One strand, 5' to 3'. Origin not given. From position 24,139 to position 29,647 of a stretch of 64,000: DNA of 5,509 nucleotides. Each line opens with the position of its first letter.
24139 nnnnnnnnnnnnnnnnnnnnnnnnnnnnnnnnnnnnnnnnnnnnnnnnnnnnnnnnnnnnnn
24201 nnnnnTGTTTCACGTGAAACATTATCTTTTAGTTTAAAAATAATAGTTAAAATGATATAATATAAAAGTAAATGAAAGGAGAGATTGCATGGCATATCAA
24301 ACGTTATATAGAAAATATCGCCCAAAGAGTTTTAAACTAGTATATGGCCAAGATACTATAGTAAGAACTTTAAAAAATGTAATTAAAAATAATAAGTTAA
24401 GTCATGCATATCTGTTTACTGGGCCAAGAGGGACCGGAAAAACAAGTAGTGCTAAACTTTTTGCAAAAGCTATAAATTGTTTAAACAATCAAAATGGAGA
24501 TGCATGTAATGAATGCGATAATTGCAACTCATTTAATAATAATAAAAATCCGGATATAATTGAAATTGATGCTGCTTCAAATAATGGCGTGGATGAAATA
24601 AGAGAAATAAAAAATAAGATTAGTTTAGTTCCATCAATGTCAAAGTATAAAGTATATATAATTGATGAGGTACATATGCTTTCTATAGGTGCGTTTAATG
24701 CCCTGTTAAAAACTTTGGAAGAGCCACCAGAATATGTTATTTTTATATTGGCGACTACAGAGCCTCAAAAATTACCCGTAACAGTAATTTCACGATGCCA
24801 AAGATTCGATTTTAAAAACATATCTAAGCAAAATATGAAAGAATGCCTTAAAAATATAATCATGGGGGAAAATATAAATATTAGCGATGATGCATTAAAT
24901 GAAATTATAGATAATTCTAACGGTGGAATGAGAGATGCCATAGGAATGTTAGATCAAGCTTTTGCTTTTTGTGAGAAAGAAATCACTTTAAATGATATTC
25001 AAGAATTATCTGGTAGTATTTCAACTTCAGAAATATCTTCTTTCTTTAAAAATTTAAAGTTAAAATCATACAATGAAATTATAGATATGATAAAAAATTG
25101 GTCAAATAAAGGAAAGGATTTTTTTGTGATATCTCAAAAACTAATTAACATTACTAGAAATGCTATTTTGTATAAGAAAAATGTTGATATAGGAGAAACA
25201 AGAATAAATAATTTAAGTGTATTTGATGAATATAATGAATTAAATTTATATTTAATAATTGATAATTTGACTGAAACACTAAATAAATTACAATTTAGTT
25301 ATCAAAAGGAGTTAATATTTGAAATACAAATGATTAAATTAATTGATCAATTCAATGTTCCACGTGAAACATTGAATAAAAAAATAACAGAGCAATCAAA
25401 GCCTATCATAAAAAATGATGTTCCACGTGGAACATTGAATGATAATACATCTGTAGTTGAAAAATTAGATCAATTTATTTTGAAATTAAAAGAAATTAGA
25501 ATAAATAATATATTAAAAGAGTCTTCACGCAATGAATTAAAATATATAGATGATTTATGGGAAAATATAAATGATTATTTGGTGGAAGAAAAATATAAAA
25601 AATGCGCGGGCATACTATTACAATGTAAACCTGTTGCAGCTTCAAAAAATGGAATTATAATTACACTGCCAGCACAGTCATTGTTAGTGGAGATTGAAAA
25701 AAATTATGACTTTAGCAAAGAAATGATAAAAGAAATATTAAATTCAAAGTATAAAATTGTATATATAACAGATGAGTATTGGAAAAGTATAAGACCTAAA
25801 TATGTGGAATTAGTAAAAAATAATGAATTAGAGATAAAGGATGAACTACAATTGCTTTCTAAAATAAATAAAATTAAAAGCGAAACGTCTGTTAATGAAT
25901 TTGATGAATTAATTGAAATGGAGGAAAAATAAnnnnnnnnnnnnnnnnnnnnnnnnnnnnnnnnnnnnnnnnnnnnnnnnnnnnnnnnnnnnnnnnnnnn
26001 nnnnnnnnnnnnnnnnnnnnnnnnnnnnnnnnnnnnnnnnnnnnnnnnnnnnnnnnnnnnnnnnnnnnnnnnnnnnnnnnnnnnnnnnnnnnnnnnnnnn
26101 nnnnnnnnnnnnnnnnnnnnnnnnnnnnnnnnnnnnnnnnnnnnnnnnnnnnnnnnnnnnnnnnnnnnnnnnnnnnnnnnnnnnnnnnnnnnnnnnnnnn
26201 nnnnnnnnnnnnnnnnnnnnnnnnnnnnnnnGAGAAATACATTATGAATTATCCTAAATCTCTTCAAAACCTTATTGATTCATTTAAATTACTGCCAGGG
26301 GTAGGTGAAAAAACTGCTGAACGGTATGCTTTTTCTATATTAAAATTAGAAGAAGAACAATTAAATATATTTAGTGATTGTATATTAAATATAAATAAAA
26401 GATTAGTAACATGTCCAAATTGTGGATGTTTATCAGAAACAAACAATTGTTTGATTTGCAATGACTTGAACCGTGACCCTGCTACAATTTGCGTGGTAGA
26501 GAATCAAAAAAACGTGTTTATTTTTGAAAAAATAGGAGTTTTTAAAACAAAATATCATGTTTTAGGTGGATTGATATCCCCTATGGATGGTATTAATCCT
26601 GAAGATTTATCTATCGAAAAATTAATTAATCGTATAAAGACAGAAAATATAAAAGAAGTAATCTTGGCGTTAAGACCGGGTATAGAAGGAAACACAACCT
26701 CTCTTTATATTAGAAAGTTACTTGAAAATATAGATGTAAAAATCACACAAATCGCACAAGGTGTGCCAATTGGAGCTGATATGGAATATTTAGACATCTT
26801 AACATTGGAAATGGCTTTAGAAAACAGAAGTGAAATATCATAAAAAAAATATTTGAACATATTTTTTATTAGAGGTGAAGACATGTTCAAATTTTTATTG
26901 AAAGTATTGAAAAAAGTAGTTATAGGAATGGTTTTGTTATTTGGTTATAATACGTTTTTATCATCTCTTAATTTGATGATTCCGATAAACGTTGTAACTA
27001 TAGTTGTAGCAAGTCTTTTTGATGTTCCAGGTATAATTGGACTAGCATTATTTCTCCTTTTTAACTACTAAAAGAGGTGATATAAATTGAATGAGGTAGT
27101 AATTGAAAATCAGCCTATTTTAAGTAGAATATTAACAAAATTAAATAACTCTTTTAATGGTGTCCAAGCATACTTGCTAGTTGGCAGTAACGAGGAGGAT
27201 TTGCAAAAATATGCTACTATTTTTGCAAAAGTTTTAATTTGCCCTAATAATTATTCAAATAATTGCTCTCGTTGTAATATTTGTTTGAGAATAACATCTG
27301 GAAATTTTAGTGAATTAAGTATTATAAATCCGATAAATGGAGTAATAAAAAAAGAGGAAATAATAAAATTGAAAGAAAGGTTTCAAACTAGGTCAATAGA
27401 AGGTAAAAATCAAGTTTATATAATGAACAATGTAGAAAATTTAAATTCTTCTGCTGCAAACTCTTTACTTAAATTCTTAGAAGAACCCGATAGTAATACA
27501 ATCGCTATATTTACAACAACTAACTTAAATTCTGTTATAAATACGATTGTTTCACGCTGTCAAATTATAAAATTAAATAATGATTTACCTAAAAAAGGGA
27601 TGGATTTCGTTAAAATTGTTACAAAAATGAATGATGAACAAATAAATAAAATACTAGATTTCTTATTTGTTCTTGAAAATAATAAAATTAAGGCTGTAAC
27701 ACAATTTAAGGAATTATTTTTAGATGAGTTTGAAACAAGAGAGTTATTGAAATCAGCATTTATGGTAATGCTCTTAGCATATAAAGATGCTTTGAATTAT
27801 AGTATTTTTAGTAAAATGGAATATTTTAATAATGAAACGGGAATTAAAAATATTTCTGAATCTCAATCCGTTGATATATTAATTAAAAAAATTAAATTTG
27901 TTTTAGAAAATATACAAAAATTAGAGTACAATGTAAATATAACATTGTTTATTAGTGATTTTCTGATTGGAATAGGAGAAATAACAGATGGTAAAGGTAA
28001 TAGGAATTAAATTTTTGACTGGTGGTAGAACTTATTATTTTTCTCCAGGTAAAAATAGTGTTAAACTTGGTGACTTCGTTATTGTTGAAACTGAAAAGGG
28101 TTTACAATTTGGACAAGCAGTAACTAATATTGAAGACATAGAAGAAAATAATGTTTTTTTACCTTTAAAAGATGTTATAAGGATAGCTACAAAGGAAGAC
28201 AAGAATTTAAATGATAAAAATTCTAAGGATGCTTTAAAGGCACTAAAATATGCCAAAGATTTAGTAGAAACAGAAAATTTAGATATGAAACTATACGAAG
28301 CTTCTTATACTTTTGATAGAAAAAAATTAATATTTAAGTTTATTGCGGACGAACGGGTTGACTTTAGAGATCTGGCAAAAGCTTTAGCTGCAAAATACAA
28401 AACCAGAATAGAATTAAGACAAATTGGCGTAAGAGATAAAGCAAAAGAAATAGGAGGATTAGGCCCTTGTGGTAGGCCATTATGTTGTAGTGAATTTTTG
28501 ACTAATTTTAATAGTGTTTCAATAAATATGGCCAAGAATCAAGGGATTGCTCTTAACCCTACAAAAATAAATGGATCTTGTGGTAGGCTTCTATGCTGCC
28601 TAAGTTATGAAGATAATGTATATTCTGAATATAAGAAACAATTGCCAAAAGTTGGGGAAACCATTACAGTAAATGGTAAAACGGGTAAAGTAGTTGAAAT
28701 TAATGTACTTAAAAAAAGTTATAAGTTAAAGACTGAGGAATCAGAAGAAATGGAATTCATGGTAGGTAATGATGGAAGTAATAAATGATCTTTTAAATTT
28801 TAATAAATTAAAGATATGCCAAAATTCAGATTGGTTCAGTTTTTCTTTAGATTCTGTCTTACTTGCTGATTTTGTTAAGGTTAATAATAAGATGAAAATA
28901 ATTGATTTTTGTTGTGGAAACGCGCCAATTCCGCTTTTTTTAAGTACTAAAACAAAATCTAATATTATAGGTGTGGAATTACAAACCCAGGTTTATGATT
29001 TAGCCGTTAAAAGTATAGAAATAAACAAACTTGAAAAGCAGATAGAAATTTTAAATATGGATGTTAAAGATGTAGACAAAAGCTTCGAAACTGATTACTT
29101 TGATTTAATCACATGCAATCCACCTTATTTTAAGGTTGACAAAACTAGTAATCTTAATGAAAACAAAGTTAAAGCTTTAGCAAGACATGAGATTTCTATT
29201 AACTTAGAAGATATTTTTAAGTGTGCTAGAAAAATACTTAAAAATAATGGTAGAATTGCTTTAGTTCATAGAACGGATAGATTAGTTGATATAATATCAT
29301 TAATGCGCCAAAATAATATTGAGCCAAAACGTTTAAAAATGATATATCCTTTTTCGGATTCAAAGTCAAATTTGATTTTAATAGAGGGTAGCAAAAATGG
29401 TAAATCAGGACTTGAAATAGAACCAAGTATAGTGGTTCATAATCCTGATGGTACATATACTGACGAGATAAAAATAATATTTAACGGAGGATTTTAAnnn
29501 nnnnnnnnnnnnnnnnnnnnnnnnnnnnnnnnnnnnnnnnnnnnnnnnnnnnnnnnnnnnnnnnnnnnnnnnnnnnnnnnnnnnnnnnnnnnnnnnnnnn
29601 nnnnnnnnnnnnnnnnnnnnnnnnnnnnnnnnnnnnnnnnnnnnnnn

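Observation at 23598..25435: Five-copy family of 18-24 bp perfect palindromes (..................) around ffs, tadA and dnaX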

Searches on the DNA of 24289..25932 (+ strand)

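Call 27: search_rna_families(sources=[L006, L007, L008, L024, L026, L029], threshold=gathering)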
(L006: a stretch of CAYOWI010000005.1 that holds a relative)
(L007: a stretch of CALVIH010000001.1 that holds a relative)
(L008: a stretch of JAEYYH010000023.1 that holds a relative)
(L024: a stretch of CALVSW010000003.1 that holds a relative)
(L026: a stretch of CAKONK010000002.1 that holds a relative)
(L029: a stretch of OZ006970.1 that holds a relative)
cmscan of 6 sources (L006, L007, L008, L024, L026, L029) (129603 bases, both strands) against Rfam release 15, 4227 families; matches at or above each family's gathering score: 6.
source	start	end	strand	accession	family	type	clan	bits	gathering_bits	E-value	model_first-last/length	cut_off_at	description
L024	9436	9531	+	RF00169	Bacteria_small_SRP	Gene;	CL00003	60.2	40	1.9e-10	1-97/97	no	Bacterial small signal recognition particle RNA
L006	9196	9293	+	RF00169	Bacteria_small_SRP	Gene;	CL00003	57.9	40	8.3e-10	1-97/97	no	Bacterial small signal recognition particle RNA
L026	9444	9542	+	RF00169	Bacteria_small_SRP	Gene;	CL00003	55.2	40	5e-09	1-97/97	no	Bacterial small signal recognition particle RNA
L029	9369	9450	+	RF00169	Bacteria_small_SRP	Gene;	CL00003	54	40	1.1e-08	1-97/97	no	Bacterial small signal recognition particle RNA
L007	9204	9297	+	RF00169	Bacteria_small_SRP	Gene;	CL00003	53.2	40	1.8e-08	1-97/97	no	Bacterial small signal recognition particle RNA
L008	9392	9485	+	RF00169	Bacteria_small_SRP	Gene;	CL00003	51.2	40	6.4e-08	1-97/97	no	Bacterial small signal recognition particle RNA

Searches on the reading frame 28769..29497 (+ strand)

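Call 8: search_protein_families(library=pfam, proteins=[window:28769-29497:+])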
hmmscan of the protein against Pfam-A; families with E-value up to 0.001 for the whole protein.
window:28769-29497:+ (242 aa): 9 families
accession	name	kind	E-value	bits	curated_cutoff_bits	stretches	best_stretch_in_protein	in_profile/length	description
PF05175.20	MTS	-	2.3e-11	44.1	23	1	29-168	20-141/170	Methyltransferase small domain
PF02475.24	TRM5-TYW2_MTfase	-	2.9e-06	27.8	28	1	38-109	34-106/164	TRM5/TYW2 methyltransferase domain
PF02384.22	N6_Mtase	-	4.6e-06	26.6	20.4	1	31-169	37-185/311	N-6 DNA Methylase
PF13847.12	Methyltransf_31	-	7.7e-06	26.1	27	1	40-167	3-111/145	Methyltransferase domain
PF05971.18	Methyltransf_10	-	1.8e-05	24.7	23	1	30-141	92-209/299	RNA methyltransferase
PF07669.17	Eco57I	-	0.00015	22.3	25.3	1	76-196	39-166/171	Eco57I restriction-modification methylase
PF03602.21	Cons_hypoth95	-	0.00021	21.5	24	1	41-129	42-133/182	Conserved hypothetical protein 95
PF08241.18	Methyltransf_11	-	0.00023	22.2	21.2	0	46-123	2-73/95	Methyltransferase domain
PF01170.24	UPF0020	-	0.00062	19.9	22.3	0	62-126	75-137/197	RMKL-like, methyltransferase domain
